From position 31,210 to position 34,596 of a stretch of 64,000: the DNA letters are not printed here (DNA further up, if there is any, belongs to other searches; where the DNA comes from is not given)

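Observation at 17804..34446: Composite DISARM/Druantia-like locus: a DruH/DruE-like operon faces a PglX-like methyltransferase plus a PLD-SNF2 fusion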

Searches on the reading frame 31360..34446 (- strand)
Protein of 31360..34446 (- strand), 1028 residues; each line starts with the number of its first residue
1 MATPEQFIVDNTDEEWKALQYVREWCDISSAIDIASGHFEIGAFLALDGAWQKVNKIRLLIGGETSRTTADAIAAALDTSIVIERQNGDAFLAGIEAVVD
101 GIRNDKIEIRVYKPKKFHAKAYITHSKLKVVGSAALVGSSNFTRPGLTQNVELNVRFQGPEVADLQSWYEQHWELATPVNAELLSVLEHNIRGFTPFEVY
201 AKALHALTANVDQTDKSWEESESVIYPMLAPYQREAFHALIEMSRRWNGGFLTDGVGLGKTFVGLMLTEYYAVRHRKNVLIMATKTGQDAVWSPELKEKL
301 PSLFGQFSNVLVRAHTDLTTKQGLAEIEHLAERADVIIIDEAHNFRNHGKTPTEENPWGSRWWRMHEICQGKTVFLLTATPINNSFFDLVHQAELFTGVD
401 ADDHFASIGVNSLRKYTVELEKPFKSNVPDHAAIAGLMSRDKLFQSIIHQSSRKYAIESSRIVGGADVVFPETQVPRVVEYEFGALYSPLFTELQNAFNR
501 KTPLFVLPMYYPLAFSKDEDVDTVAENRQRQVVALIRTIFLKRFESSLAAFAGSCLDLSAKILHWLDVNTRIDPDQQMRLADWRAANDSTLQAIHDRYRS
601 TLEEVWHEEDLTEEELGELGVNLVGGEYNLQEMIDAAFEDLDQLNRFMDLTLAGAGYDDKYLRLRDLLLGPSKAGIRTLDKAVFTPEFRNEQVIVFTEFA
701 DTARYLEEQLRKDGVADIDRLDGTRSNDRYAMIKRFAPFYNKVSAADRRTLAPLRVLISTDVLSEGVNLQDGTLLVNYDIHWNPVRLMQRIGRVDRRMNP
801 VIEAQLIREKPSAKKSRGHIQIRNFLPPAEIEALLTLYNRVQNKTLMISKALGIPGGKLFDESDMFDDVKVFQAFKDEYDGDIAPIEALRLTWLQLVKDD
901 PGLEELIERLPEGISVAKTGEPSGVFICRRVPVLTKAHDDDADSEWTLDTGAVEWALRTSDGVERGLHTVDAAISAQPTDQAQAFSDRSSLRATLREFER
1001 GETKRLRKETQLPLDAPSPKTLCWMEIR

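Call 4: search_protein_families(library=pfam, proteins=[window:31360-34446:-], max_evalue=0.01)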
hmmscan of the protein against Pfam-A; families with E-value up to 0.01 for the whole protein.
window:31360-34446:- (1028 aa): 6 families
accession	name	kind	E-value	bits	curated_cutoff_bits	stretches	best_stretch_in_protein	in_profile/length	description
PF00271.37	Helicase_C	-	1e-16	61.5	23.5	1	688-796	13-108/110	Helicase conserved C-terminal domain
PF13091.12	PLDc_2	-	7.4e-11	42.4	27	1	32-173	12-132/132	PLD-like domain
PF04851.21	ResIII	-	5.1e-10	39.9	22.5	1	229-382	4-163/164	Type III restriction enzyme, res subunit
PF00176.29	SNF2-rel_dom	-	2.2e-06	27.5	24.9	1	232-390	1-172/290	SNF2-related domain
PF09565.16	RE_NgoFVII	-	6.1e-06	26.1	23.8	1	104-171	79-147/162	NgoFVII restriction endonuclease N-terminal PLD domain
PF13401.12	AAA_22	-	0.0016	19.2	27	1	256-346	14-97/130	AAA domain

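Call 5: search_protein_families(library=padloc, proteins=[window:31360-34446:-], max_evalue=0.001)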
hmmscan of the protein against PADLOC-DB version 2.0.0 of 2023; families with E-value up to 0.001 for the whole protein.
window:31360-34446:- (1028 aa): 41 families (the best 25 are shown)
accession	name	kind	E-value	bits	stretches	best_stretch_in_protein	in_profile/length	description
PDLC01075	C3a139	-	9e-50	167.9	1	29-845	24-759/948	HKD+Snf2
PDLC02621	DrmD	-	2.3e-32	110.2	1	523-800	386-626/1040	DrmD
PDLC02619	DrmD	-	3.2e-24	83.1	2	690-796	413-532/872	DrmD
PDLC02623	DrmD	-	2.2e-23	80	1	686-796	525-622/1040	DrmD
PDLC02500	BrxHI|BrxHII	-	4.1e-21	73.3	1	692-796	482-572/933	BrxHI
PDLC02633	DrmD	-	9.2e-20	68.2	1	686-805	522-636/839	DrmD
PDLC00659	HmaA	-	1.2e-18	64.4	1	587-796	415-609/1176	SNF2 helicase / DEAD-box helicase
PDLC02572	DrmA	-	1.7e-18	64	1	687-798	516-622/1043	DrmA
PDLC02840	DpdE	-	6.8e-16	55.7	2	252-384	181-305/1091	DpdE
PDLC04556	PDC-M27C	-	9.8e-16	55.2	1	756-801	758-804/892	-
PDLC02843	DpdE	-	2.4e-15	53.5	2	677-797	554-663/1091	DpdE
PDLC02193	PLD_Helicase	-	7.9e-15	52.1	1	690-796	691-796/905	-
PDLC02632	DrmD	-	8.4e-15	52.3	1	688-798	520-625/662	DrmD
PDLC02625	DrmD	-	1.3e-14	51.8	1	688-797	265-369/792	DrmD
PDLC02504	BrxHI|BrxHII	-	5.2e-13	45.9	1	687-796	481-580/971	BrxHII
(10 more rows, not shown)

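Call 9: search_protein_families(library=ncbifam, proteins=[window:31360-34446:-], max_evalue=0.01)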
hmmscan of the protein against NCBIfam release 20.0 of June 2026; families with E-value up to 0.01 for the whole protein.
window:31360-34446:- (1028 aa): 18 families
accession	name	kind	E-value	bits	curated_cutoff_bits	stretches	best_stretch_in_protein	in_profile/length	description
NF038317.1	DISARM_DrmD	equivalog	6.8e-39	133.9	610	1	524-798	371-609/1021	DISARM system SNF2-like helicase DrmD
NF042964.1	phospholipD_antiphage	equivalog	1.3e-29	103.2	1100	2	615-796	635-788/895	phospholipase D-like domain-containing anti-phage protein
NF038318.1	DISARM_DrmD_b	equivalog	3.4e-23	81.7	950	2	690-796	410-529/868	DISARM system SNF2-like helicase DrmD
NF041062.1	DpdE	equivalog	5.8e-23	80.8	500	2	579-796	433-638/1048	protein DpdE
NF003426.0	PRK04914.1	equivalog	2.7e-09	35.8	576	1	689-796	493-590/959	RNA polymerase-associated protein RapA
NF010337.0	PRK13766.1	equivalog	4.4e-09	35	610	1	689-798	365-469/781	Hef nuclease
NF058637.1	helic_SCO1167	equivalog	5.1e-06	24.8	1200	1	690-789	779-866/932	SCO1167/SCO6262 family helicase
NF007882.0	PRK10590.1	equivalog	6.4e-06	25.4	743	1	691-797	246-339/456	ATP-dependent RNA helicase RhlE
NF038319.1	DISARM_DrmC_I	equivalog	1.7e-05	24.5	133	1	77-163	135-224/236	DISARM system phospholipase D-like protein DrmC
NF008744.0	PRK11776.1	equivalog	8.4e-05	21.3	524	1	687-812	239-351/460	ATP-dependent RNA helicase DbpA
TIGR02621.3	cas3_GSU0051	exception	9.5e-05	21.4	400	1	676-810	257-386/854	type I-G CRISPR-associated helicase/endonuclease Cas3g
NF008394.0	PRK11192.1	equivalog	9.8e-05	21.3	507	1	691-796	248-340/441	ATP-dependent RNA helicase SrmB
NF002340.1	PRK01297.1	equivalog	9.9e-05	21.3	564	1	690-797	249-343/372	ATP-dependent RNA helicase RhlB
NF053675.1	pilus_reg_Snf2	equivalog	0.00022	19.4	1100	0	690-796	877-971/1029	pilus expression-regulating Snf2 family helicase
NF053711.1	RNA_heli_RhlE1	exception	0.0011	17.8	750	1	689-796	243-337/434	RNA helicase RhlE1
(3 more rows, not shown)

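Call 23: search_dna_similar(query=window:31360-34446:-, collection=plasmids, mode=protein, max_rows=25)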
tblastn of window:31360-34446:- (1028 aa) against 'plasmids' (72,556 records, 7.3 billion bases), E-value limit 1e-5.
Records with a match: 544; places in all: 580; records where one place covers at least 80% of the query: 6.
Best place of each record, by identity: 60-80% 2; <60% 542.
By first word of the organism name: Rhodococcus 31; Escherichia 31; Thermus 28; Nostoc 21; Listeria 20; Deinococcus 19; Enterococcus 19; Bacillus 18; Acinetobacter 15; Salmonella 15; and 151 more.
By predicted mobility (MOB-suite, as given by PLSDB): non-mobilizable 314; mobilizable 122; conjugative 108.
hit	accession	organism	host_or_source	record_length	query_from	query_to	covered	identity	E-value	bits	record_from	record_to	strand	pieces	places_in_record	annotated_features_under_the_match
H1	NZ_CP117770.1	Nostoc sp. UHCC 0926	whole organism,lichen surface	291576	32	914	86%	28.4%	6e-69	261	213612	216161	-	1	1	helicase-related protein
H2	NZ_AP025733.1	Nostoc cf. commune SO-36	-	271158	31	914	86%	28.3%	2e-69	262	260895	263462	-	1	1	helicase-related protein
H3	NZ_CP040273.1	Nostoc sp. C052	Blasia pusilla,pure culture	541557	31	914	86%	28.0%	5e-69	261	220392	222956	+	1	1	helicase-related protein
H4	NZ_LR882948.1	Planktothrix agardhii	-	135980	31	914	74%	30.0%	4e-44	298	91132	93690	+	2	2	SNF2-related protein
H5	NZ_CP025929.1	Microcystis aeruginosa NIES-2481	cell culture,freshwater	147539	32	919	74%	29.8%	5e-43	294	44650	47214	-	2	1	helicase-related protein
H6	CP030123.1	Brasilonema octagenarum UFV-E1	Eucalyptus grandis,mixed culture,leaves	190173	30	930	76%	28.9%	4e-40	286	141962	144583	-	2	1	helicase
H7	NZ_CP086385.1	Deinococcus radiophilus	Harpadon nehereus,cell culture,2 Mrad ...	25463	3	854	83%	26.1%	8e-54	213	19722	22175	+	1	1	helicase-related protein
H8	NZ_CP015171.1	Acetobacter ascendens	single cell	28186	8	962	80%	26.2%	8e-21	203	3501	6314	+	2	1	helicase-related protein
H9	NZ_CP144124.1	Halalkalicoccus sp. CGA53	cell culture,sediment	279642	32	969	78%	26.5%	1e-28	223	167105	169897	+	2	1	helicase-related protein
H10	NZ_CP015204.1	Rhodococcus sp. 008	Skate,bacterial culture,renal tissue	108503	93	978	73%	27.5%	5e-21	201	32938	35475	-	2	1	helicase-related protein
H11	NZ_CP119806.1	Halorussus lipolyticus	cell culture,coastal saline-alkali land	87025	29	853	80%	25.0%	1e-43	181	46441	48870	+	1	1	helicase-related protein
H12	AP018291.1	Calothrix sp. NIES-4105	-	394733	27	859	68%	29.3%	2e-43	284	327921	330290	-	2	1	putative helicase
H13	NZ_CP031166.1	Euzebya pacifica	-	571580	31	854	68%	29.2%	1e-39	246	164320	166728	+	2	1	helicase-related protein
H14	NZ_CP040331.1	Natrinema versiforme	-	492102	29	853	80%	24.7%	1e-45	187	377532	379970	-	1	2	helicase-related protein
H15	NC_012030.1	Halorubrum lacusprofundi ATCC 49239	-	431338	32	931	75%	26.3%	9e-32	224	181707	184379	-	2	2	helicase-related protein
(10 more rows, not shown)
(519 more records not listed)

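Call 24: get_annotated_region(hit=H1, flank=7000)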
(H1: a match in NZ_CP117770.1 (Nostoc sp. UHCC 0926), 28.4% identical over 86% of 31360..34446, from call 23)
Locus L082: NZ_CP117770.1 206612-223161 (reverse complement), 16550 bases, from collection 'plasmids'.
description: Nostoc sp. UHCC 0926 plasmid pn2, complete sequence
organism: Nostoc sp. UHCC 0926 (NCBI taxid 3025190)
taxonomy: Bacteria; Cyanobacteriota; Cyanophyceae; Nostocales; Nostocaceae; Nostoc; Nostoc sp. UHCC 0926
host: -; source: whole organism,lichen surface; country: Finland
typing (MOB-suite, as given by PLSDB): non-mobilizable; replicon rep_cluster_1678; mating-pair formation MPF_T
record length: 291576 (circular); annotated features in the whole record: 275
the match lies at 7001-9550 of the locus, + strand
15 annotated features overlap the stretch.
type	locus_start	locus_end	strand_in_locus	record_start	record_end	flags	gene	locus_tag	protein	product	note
CDS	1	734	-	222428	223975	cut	-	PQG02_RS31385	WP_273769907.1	FAD-binding domain-containing protein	-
CDS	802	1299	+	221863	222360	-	-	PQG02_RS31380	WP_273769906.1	hypothetical protein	-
CDS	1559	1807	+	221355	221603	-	-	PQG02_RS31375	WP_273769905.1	helix-turn-helix transcriptional regulator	-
CDS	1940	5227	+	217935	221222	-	-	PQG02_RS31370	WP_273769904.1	TaqI-like C-terminal specificity domain-containing protein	-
CDS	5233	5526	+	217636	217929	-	-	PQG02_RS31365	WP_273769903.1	hypothetical protein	-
CDS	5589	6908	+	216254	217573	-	-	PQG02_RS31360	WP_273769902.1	hypothetical protein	-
CDS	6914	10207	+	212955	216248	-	-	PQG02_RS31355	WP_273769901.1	helicase-related protein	-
CDS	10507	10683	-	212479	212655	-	-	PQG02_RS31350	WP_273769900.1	hypothetical protein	-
CDS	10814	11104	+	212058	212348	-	-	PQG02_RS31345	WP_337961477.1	EVE domain-containing protein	-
CDS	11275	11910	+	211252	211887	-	-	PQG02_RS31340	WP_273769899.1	deoxynucleoside kinase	-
CDS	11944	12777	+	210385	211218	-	-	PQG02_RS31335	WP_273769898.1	viperin family antiviral radical SAM protein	-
CDS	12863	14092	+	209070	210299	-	-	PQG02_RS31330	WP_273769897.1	UvrD-helicase domain-containing protein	-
CDS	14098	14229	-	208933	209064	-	-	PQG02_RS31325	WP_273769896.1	hypothetical protein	-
CDS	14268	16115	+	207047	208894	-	-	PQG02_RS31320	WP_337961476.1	3'-5' exonuclease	-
CDS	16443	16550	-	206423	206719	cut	-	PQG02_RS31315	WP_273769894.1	hypothetical protein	-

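Call 25: get_annotated_region(hit=H7, flank=7000)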
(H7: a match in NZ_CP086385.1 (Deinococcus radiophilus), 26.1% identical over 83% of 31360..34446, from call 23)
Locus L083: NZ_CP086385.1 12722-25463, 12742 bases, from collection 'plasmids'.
description: Deinococcus radiophilus strain ATCC 27603 plasmid pRadio5, complete sequence
organism: Deinococcus radiophilus (NCBI taxid 32062)
taxonomy: Bacteria; Deinococcota; Deinococci; Deinococcales; Deinococcaceae; Deinococcus; Deinococcus radiophilus
host: -; source: Harpadon nehereus,cell culture,2 Mrad irradiated Bombay duck; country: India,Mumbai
typing (MOB-suite, as given by PLSDB): non-mobilizable
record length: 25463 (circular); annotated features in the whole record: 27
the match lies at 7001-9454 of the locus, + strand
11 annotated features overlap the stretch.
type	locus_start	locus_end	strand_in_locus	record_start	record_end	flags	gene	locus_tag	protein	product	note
CDS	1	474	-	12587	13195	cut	-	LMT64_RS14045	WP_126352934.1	ParA family protein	-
CDS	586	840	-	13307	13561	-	-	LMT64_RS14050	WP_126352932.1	hypothetical protein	-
CDS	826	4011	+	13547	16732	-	-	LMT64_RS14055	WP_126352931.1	N-6 DNA methylase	GO:0006306 - DNA methylation [Evidence IEA]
CDS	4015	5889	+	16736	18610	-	-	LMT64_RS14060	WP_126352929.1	DUF262 domain-containing protein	-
CDS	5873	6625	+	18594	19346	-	-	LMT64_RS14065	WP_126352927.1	hypothetical protein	-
CDS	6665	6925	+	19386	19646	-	-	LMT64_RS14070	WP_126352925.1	hypothetical protein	-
CDS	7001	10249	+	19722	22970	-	-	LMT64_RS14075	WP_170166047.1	helicase-related protein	-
CDS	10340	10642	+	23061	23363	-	-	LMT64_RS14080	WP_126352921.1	hypothetical protein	-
CDS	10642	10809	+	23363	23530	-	-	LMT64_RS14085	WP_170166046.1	hypothetical protein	-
CDS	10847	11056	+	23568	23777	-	-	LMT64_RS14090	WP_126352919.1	hypothetical protein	-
CDS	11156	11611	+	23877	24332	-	-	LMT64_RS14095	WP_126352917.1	hypothetical protein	-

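Call 26: get_annotated_region(hit=H10, flank=7000)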
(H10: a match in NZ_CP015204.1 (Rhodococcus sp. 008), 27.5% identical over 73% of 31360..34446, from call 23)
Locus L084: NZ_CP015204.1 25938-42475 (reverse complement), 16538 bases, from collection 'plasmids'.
description: Rhodococcus sp. 008 plasmid pR8C1, complete sequence
organism: Rhodococcus sp. 008 (NCBI taxid 1723645)
taxonomy: Bacteria; Actinomycetota; Actinomycetes; Mycobacteriales; Nocardiaceae; Rhodococcus; Rhodococcus sp. 008
host: -; source: Skate,bacterial culture,renal tissue; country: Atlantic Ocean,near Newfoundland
typing (MOB-suite, as given by PLSDB): mobilizable; replicon rep_cluster_87; relaxase MOBF
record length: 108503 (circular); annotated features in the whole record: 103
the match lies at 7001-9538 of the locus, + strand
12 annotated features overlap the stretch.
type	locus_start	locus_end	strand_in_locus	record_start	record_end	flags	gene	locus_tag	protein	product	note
CDS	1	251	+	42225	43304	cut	-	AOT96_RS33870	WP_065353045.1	tyrosine-type recombinase/integrase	GO:0015074 - DNA integration [Evidence IEA]; GO:0006310 - DNA recombination [Evidence IEA]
CDS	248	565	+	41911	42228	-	-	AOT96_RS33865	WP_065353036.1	helix-turn-helix transcriptional regulator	-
CDS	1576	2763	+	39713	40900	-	-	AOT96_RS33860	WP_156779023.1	hypothetical protein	-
CDS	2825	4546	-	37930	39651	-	-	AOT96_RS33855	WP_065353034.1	ATP-dependent helicase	-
CDS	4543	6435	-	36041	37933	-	-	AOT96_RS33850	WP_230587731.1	AAA family ATPase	-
CDS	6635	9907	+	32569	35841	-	-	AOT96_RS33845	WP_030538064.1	helicase-related protein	-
CDS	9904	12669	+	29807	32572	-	-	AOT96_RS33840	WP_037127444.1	DNA methyltransferase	-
CDS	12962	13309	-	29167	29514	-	-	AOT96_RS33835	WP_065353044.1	DUF3024 domain-containing protein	-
CDS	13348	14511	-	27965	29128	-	-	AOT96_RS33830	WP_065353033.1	IS30 family transposase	-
CDS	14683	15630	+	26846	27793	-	-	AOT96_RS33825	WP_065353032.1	recombinase family protein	GO:0006310 - DNA recombination [Evidence IEA]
CDS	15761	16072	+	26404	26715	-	-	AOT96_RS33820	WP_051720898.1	hypothetical protein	-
CDS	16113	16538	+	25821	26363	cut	-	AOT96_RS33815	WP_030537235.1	DnaB-like helicase N-terminal domain-containing protein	GO:0006260 - DNA replication [Evidence IEA]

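Call 28: search_solved_structures(query=window:31360-34446:-, max_evalue=0.001)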
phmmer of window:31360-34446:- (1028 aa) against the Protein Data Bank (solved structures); distinct sequences matched with E-value up to 0.001: 11.
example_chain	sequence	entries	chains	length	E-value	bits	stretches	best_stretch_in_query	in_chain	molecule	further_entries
1wp9_A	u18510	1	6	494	3.2e-06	28.7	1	689-799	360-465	ATP-dependent RNA helicase, putative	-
1fuk_A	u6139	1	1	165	0.00014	23.3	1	751-796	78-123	EUKARYOTIC INITIATION FACTOR 4A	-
1hv8_A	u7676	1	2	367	0.00018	22.9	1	753-797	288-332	PUTATIVE ATP-DEPENDENT RNA HELICASE MJ0669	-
9i9f_A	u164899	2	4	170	0.00026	22.4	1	754-809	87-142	Eukaryotic initiation factor 4A-I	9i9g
8so8_A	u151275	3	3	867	0.0003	22.2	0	750-796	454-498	RNA polymerase-associated protein RapA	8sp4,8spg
6bog_A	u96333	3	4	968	0.00043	21.7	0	750-796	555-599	RNA polymerase-associated protein RapA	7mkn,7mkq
7m8e_F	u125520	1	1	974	0.00043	21.6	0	750-796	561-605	RNA polymerase-associated protein RapA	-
4s20_K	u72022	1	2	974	0.00044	21.6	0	750-796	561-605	RNA polymerase-associated protein RapA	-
1fuu_A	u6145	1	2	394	0.00064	21.1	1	752-796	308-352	YEAST INITIATION FACTOR 4A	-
2vso_A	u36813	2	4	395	0.00065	21.1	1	752-796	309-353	ATP-DEPENDENT RNA HELICASE EIF4A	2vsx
7bbb_A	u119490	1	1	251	0.00066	21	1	753-806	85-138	ATP-dependent RNA helicase DbpA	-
